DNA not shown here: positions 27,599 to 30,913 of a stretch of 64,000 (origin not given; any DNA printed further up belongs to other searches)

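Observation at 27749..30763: Single 1004-aa polypeptide containing two complete PilB/GspE secretion-ATPase modules in tandem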

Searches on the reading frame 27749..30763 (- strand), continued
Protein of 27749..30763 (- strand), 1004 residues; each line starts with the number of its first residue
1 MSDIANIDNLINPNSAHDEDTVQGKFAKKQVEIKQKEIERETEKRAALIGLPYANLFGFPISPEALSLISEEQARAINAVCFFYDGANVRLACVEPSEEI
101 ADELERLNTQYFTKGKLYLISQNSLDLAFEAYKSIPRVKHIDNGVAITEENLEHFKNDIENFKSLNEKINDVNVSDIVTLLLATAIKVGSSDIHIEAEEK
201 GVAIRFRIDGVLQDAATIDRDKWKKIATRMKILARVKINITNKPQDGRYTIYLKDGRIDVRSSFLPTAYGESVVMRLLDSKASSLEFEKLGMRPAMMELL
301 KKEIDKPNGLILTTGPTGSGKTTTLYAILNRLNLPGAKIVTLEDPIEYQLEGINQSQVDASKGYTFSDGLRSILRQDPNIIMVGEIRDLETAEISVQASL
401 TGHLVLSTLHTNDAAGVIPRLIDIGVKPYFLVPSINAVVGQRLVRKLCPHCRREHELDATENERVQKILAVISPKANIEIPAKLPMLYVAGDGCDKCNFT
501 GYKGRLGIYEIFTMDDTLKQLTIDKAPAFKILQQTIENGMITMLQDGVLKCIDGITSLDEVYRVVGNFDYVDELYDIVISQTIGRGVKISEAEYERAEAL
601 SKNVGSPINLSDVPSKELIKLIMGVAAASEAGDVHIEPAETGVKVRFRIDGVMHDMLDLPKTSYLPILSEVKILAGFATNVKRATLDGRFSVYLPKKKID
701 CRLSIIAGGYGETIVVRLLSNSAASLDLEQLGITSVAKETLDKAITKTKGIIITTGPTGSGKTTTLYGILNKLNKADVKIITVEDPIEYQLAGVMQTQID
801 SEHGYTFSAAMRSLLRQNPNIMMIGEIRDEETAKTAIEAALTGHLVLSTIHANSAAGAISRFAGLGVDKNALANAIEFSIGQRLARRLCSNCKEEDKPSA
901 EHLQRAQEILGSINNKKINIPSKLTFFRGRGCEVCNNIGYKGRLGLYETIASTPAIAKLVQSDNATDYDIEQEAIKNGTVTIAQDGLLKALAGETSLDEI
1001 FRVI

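Call 42: find_encoding_contigs(protein=P0121, flank=10000, max_places=1)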
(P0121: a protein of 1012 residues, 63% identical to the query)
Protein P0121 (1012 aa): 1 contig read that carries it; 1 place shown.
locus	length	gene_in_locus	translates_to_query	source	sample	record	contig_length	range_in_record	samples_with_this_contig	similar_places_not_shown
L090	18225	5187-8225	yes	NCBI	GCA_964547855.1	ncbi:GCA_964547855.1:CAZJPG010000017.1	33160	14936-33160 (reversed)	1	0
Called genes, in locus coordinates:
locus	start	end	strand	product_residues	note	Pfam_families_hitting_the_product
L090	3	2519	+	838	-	?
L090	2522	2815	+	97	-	-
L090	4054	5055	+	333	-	-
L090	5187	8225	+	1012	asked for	PF04851:ResIII (faint), PF00437:T2SSE, PF20720:nSTAND3 (faint), PF00004:AAA (faint), PF00005:ABC_tran (faint), PF02492:cobW (faint), PF12775:AAA_7 (faint), PF00437:T2SSE, +8 more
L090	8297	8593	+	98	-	PF01541:GIY-YIG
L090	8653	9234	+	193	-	PF01997:Translin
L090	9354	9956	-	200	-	-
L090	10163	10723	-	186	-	-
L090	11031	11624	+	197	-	PF07638:Sigma70_ECF (weak), PF04542:Sigma70_r2, PF08281:Sigma70_r4_2, PF04545:Sigma70_r4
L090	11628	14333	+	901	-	PF11369:DUF3160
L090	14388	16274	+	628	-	PF01875:Memo, PF09587:PGA_cap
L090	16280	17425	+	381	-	PF03222:Trp_Tyr_perm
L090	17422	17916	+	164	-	PF00149:Metallophos, PF12850:Metallophos_2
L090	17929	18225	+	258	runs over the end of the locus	PF00459:Inositol_P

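Call 43: find_encoding_contigs(protein=P0124, flank=10000, max_places=1)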
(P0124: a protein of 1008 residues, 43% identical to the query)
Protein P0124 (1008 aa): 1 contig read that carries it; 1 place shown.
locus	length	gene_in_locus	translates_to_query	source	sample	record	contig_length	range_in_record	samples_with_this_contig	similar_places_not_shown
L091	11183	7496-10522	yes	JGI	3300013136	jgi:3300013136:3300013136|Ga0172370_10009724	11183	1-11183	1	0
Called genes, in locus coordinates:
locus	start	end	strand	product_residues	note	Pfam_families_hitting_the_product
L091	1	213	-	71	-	?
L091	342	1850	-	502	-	PF02310:B12-binding, PF04055:Radical_SAM, PF13282:DUF4070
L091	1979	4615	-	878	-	PF02739:5_3_exonuc_N, PF01367:5_3_exonuc, PF22619:DNA_polI_exo1 (weak), PF00476:DNA_pol_A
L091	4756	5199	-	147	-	PF02367:TsaE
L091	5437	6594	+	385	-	-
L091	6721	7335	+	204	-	-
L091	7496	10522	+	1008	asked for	PF05157:MshEN (weak), PF13401:AAA_22 (faint), PF00437:T2SSE, PF00004:AAA (faint), PF00005:ABC_tran (faint), PF01637:ATPase_2 (faint), PF02492:cobW (faint), PF00437:T2SSE, +11 more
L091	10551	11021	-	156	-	PF00856:SET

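Call 44: find_encoding_contigs(protein=P0127, flank=10000, max_places=1)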
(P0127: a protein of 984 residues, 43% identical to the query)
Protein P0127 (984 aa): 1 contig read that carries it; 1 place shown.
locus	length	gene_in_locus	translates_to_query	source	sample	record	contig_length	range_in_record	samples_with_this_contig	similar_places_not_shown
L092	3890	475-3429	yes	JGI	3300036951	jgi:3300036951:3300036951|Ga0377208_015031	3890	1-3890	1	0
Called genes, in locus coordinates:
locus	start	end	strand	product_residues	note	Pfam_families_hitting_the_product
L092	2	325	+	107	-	?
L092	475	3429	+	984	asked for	PF05157:MshEN, PF00437:T2SSE, PF13173:AAA_14 (faint), PF13401:AAA_22 (faint), PF00437:T2SSE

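Call 49: search_protein_families(library=ncbifam, proteins=[L007:8823-9974:+, L008:8710-9879:+, L091:5437-6594:+, L091:6721-7335:+], max_evalue=0.01)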
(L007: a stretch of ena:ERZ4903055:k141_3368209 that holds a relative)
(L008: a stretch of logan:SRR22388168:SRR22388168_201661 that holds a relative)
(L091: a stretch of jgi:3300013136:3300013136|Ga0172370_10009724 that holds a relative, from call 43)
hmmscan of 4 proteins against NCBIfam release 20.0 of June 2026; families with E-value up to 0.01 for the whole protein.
L007:8823-9974:+ (383 aa): 2 families
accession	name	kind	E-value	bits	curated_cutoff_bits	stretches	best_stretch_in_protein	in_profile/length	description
NF053633.1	OlncasPapPhNrnA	equivalog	4.3e-10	39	350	1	138-319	81-255/317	bifunctional oligoribonuclease/PAP phosphatase NrnA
NF003877.0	PRK05427.1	equivalog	0.0059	16.1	283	0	192-244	119-170/308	manganese-dependent inorganic pyrophosphatase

L008:8710-9879:+ (389 aa): 9 families
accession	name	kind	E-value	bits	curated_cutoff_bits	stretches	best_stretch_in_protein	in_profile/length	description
NF053633.1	OlncasPapPhNrnA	equivalog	2.2e-11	43.2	350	1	159-296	107-241/317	bifunctional oligoribonuclease/PAP phosphatase NrnA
NF011449.0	PRK14869.2-5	equivalog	1.7e-08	34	411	1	162-237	233-309/451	putative manganese-dependent inorganic diphosphatase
NF003877.0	PRK05427.1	equivalog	3.9e-08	33.1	283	1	162-237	94-170/308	manganese-dependent inorganic pyrophosphatase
NF011442.0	PRK14869.1-4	equivalog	9e-07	27.7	400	1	162-318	331-491/543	putative manganese-dependent inorganic diphosphatase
NF011445.0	PRK14869.2-1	equivalog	1.5e-06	26.9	483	1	162-234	333-406/548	putative manganese-dependent inorganic diphosphatase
NF011443.0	PRK14869.1-5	equivalog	3.2e-06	25.9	335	1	162-236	332-407/546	putative manganese-dependent inorganic diphosphatase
NF011440.0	PRK14869.1-2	equivalog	1.9e-05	23.5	746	1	159-234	322-399/541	putative manganese-dependent inorganic diphosphatase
NF011441.0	PRK14869.1-3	equivalog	8.3e-05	21.4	753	1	181-237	352-407/548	putative manganese-dependent inorganic diphosphatase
NF011447.0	PRK14869.2-3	equivalog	0.00044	18.9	522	1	180-237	349-405/540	putative manganese-dependent inorganic diphosphatase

L091:5437-6594:+ (385 aa): 0 families

L091:6721-7335:+ (204 aa): 0 families

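Call 50: search_protein_families(library=pfam, proteins=[L090:4054-5055:+, L091:5437-6594:+, L091:6721-7335:+, L008:13134-14063:-], max_evalue=5)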
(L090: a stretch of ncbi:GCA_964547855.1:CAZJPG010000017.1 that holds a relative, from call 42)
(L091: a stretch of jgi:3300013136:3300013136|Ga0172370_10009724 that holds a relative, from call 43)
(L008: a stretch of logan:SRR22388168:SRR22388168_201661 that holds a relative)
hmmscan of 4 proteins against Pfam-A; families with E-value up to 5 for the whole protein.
L090:4054-5055:+ (333 aa): 2 families
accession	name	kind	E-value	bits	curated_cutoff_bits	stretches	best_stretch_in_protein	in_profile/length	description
PF24400.1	DUF7544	-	0.13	11.9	27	1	143-294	116-273/302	Family of unknown function (DUF7544)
PF04515.18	Choline_transpo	-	2.2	7.8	26.9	1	182-294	195-310/326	Plasma-membrane choline transporter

L091:5437-6594:+ (385 aa): 0 families

L091:6721-7335:+ (204 aa): 0 families

L008:13134-14063:- (309 aa): 10 families
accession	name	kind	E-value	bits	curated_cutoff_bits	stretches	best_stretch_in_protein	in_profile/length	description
PF13428.12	TPR_14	-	2.6e-05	24.9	23.5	1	34-62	2-30/44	Tetratricopeptide repeat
PF14559.12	TPR_19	-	9.3e-05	23.1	25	1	151-201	5-54/68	Tetratricopeptide repeat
PF13174.12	TPR_6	-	0.00085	20.3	26.3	1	35-58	2-25/33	Tetratricopeptide repeat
PF07719.23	TPR_2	-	0.001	19.5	27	1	38-59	6-27/34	Tetratricopeptide repeat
PF13432.12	TPR_16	-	0.0025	18.7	32.7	2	33-59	31-57/65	Tetratricopeptide repeat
PF13424.12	TPR_12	-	0.0088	16.6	30.1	1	33-59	3-29/77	Tetratricopeptide repeat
PF13176.12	TPR_7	-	0.02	15.4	27.9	1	40-58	6-24/36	Tetratricopeptide repeat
PF13374.12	TPR_10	-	0.033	14.7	27.5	0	40-59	9-28/42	Tetratricopeptide repeat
PF25060.1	ARM_TT21_2nd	-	0.24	11.2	27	1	231-273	224-266/270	Tetratricopeptide repeat protein 21 second ARM domain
PF07721.20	TPR_4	-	2.1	9.6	27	1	35-58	3-26/26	Tetratricopeptide repeat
